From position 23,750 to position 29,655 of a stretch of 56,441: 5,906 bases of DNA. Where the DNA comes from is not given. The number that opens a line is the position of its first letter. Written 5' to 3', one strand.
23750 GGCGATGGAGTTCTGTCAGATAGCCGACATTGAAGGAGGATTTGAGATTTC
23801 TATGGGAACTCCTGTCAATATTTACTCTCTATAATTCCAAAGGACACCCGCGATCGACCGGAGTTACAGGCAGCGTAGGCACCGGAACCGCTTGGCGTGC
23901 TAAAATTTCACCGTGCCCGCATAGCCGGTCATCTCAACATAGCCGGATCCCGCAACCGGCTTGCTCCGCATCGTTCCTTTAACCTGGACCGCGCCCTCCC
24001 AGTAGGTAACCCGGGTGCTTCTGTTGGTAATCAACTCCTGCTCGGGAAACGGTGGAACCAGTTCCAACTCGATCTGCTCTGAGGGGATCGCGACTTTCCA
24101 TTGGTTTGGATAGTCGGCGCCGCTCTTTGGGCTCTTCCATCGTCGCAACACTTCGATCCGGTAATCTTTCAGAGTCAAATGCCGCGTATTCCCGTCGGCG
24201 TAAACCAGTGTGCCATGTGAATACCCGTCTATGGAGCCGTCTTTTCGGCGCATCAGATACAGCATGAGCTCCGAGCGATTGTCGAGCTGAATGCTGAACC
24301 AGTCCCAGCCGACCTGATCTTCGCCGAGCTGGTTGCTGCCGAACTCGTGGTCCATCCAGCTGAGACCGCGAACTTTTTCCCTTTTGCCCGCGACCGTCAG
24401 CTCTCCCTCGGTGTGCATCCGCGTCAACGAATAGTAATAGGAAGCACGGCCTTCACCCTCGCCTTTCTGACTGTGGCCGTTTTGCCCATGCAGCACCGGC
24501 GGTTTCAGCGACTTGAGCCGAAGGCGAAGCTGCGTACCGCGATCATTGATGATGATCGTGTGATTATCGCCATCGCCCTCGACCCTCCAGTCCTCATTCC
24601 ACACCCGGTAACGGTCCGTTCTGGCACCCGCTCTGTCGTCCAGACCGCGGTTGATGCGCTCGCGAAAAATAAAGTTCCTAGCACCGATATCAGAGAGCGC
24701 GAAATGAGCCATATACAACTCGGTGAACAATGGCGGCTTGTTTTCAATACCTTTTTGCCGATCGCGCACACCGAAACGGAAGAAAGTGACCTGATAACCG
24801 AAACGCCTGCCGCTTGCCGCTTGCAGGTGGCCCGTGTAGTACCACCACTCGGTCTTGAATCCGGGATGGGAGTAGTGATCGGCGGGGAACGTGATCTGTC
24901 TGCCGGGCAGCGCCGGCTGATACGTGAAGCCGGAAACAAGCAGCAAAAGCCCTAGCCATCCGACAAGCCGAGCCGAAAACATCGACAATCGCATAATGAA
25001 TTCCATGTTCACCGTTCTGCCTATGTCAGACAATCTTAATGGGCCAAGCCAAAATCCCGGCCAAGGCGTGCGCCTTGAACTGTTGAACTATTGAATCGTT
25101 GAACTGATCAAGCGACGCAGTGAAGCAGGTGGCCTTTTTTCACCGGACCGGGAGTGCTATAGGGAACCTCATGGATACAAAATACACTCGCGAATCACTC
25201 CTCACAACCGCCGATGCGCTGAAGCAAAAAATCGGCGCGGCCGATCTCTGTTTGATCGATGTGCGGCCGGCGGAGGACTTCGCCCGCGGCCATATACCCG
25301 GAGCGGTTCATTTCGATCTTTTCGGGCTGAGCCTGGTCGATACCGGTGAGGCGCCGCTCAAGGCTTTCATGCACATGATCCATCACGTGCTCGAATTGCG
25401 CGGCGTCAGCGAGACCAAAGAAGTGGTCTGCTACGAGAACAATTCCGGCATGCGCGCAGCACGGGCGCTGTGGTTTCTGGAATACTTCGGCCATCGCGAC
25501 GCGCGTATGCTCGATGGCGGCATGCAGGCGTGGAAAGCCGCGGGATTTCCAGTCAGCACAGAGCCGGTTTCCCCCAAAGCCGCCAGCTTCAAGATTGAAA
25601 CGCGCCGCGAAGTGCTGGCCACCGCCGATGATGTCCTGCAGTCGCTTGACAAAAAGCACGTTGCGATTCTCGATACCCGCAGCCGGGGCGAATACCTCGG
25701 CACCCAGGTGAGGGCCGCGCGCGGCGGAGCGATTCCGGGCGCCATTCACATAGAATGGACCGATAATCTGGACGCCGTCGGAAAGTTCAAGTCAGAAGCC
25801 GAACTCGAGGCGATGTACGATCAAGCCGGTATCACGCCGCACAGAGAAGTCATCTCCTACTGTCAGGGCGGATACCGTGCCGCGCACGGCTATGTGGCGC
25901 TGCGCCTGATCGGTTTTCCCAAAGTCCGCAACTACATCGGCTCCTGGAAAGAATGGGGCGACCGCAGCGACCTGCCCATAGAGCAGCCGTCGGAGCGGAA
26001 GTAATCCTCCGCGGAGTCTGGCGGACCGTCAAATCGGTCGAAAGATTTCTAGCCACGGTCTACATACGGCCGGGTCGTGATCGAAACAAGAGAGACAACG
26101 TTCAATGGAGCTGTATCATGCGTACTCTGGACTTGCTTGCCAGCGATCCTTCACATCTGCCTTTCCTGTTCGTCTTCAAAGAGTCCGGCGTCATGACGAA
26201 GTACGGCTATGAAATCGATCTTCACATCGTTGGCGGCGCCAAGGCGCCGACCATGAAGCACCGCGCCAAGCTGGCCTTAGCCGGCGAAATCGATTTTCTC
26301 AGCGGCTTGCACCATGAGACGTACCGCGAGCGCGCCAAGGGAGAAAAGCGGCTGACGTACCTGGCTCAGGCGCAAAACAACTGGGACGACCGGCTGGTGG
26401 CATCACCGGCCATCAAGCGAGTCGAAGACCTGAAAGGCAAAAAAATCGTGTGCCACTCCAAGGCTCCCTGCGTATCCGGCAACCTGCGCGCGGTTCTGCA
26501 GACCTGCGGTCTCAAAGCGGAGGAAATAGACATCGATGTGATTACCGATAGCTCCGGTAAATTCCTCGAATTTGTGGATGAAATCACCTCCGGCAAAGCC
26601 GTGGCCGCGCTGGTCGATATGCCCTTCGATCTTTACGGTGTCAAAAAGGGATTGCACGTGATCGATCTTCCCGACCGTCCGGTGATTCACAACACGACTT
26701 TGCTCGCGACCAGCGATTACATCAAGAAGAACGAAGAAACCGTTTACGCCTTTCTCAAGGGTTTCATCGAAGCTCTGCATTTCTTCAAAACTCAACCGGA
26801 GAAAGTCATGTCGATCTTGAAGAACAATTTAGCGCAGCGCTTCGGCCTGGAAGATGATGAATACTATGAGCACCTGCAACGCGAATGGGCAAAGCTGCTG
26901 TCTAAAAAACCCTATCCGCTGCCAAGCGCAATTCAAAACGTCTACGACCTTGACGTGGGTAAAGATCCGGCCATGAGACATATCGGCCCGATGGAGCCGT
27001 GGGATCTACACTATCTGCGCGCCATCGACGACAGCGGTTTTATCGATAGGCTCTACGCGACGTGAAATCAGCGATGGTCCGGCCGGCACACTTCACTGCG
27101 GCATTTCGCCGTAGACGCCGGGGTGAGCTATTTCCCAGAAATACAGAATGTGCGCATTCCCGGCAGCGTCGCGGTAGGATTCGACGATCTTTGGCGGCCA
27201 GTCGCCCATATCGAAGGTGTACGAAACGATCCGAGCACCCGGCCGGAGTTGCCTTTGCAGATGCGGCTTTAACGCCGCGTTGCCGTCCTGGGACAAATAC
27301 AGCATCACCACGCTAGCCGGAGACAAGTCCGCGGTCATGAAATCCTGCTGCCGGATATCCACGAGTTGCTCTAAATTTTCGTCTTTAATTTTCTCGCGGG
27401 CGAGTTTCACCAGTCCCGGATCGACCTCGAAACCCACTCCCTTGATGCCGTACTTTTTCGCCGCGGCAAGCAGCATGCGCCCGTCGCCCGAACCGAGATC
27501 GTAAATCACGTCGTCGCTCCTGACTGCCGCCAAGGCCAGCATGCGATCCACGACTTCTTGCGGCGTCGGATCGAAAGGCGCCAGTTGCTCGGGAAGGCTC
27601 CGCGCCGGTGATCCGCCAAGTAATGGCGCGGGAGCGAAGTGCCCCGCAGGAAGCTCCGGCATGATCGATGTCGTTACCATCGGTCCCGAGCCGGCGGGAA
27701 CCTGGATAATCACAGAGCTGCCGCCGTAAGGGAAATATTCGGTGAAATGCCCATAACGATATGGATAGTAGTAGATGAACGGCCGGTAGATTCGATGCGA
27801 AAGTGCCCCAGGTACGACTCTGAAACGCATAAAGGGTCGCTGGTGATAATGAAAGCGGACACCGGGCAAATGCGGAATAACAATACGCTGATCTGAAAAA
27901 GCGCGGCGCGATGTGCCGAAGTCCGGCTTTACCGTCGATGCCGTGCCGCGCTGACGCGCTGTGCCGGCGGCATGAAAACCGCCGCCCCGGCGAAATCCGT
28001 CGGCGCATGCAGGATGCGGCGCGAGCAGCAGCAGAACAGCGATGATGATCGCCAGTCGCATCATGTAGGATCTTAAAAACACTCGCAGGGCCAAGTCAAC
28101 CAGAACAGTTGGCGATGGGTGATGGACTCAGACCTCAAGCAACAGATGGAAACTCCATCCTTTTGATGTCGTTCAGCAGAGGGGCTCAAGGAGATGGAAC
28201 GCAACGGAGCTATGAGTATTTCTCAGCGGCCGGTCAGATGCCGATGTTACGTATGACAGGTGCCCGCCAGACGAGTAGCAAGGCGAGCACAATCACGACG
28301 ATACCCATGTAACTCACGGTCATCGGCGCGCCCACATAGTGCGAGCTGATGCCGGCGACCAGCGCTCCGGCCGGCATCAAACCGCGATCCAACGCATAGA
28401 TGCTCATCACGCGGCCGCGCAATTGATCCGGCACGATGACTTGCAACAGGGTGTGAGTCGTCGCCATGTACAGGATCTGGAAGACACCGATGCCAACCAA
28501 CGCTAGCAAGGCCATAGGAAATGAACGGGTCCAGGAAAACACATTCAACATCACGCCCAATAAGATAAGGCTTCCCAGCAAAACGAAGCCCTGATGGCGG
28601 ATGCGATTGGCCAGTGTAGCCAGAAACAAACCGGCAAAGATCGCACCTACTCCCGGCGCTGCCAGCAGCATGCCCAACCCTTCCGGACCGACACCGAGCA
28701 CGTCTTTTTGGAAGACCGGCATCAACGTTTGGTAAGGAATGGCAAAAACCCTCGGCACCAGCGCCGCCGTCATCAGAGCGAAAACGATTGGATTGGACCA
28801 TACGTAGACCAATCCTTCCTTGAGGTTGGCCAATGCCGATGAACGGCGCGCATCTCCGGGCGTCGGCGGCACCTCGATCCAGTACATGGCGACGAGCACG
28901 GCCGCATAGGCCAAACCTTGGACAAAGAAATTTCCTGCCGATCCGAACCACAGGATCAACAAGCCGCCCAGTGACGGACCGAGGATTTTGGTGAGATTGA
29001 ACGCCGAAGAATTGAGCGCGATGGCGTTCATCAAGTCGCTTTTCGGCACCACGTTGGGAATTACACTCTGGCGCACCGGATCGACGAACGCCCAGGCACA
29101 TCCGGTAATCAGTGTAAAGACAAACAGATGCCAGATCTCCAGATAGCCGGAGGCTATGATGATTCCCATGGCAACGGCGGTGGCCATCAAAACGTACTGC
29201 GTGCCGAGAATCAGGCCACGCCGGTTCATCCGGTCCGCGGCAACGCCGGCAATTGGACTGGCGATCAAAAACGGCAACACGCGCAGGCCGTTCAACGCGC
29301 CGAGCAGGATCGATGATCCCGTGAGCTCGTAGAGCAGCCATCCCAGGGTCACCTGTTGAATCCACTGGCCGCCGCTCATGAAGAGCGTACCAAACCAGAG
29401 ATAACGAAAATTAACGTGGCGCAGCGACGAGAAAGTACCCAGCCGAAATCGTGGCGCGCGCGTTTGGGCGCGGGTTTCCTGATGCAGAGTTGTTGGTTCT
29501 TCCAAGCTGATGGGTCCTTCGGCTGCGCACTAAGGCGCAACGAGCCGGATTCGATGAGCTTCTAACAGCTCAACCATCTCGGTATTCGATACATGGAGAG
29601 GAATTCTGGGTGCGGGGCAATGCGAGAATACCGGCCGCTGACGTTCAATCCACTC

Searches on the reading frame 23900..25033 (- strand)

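Call 83: search_protein_families(library=pfam, proteins=[window:23900-25033:-], max_evalue=0.00001)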
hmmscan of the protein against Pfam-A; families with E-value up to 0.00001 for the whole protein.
window:23900-25033:- (377 aa): 2 families
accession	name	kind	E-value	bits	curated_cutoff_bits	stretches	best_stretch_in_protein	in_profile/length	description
PF07143.17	CrtC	-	1.5e-56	192.1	22.5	1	61-233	1-168/168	CrtC N-terminal lipocalin domain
PF17186.10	Lipocalin_9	-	3.8e-46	156.9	26.2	1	236-371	1-131/131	Lipocalin-like domain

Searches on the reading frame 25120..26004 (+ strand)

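Call 83: search_protein_families(library=pfam, proteins=[window:25120-26004:+], max_evalue=0.00001)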
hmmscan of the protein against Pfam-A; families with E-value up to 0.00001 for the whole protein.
window:25120-26004:+ (294 aa): 1 family
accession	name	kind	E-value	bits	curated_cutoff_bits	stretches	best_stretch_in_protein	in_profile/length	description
PF00581.25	Rhodanese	-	9.4e-41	138.8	22.2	2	30-141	1-102/102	Rhodanese-like domain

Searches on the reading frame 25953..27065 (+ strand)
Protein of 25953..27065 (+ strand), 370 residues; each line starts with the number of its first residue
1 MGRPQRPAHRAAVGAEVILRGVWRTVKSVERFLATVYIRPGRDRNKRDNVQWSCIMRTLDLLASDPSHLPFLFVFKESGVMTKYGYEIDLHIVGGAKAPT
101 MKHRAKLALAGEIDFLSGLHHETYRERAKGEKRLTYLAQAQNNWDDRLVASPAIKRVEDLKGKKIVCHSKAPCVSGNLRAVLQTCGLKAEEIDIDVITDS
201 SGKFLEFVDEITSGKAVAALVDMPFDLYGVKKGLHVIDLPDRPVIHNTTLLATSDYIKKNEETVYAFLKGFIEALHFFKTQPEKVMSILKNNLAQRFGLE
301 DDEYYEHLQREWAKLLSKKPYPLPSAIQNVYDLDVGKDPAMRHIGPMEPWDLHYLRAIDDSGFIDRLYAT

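Call 83: search_protein_families(library=pfam, proteins=[window:25953-27065:+], max_evalue=0.00001)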
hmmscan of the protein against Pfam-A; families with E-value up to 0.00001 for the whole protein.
window:25953-27065:+ (370 aa): 1 family
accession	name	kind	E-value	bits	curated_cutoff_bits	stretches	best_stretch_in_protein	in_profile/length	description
PF09084.16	NMT1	-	2.2e-09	37.9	20.5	1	103-284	33-215/216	NMT1/THI5 like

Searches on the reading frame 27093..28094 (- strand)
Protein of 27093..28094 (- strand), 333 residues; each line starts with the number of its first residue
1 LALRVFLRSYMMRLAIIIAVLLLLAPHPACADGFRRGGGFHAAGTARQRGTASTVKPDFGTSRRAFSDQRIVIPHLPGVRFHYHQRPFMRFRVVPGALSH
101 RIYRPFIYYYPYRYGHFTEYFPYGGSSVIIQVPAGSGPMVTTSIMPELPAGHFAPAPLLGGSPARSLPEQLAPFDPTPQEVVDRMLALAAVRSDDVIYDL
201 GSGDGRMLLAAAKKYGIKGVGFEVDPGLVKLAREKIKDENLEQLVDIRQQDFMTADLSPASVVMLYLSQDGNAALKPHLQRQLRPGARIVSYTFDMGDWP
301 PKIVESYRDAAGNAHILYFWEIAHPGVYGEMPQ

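Call 83: search_protein_families(library=pfam, proteins=[window:27093-28094:-], max_evalue=0.00001)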
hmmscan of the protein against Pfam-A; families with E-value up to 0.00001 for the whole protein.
window:27093-28094:- (333 aa): 1 family
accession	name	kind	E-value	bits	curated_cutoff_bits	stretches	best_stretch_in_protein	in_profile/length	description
PF13649.12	Methyltransf_25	-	3.7e-07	31.2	27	1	197-270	1-73/97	Methyltransferase domain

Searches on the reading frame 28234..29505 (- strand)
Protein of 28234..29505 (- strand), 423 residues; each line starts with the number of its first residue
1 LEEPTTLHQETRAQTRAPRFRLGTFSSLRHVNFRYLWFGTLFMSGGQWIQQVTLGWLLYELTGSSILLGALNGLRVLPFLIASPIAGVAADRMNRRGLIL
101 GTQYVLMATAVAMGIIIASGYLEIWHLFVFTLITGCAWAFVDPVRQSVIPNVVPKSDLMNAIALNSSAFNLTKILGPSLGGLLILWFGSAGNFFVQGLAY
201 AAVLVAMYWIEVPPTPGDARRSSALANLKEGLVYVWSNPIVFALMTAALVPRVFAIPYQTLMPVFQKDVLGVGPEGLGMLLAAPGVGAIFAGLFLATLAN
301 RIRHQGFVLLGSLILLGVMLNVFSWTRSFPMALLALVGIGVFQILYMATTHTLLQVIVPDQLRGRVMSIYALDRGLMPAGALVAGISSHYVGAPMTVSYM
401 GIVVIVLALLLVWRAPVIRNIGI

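Call 83: search_protein_families(library=pfam, proteins=[window:28234-29505:-], max_evalue=0.00001)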
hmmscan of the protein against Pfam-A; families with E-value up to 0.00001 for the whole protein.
window:28234-29505:- (423 aa): 2 families
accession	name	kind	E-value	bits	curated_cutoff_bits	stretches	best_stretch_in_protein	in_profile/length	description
PF05977.19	MFS_3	-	2.7e-56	191.5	27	1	23-411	2-390/524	Transmembrane secretion effector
PF07690.21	MFS_1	-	2.1e-38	132.6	33.4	1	36-372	1-337/347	Major Facilitator Superfamily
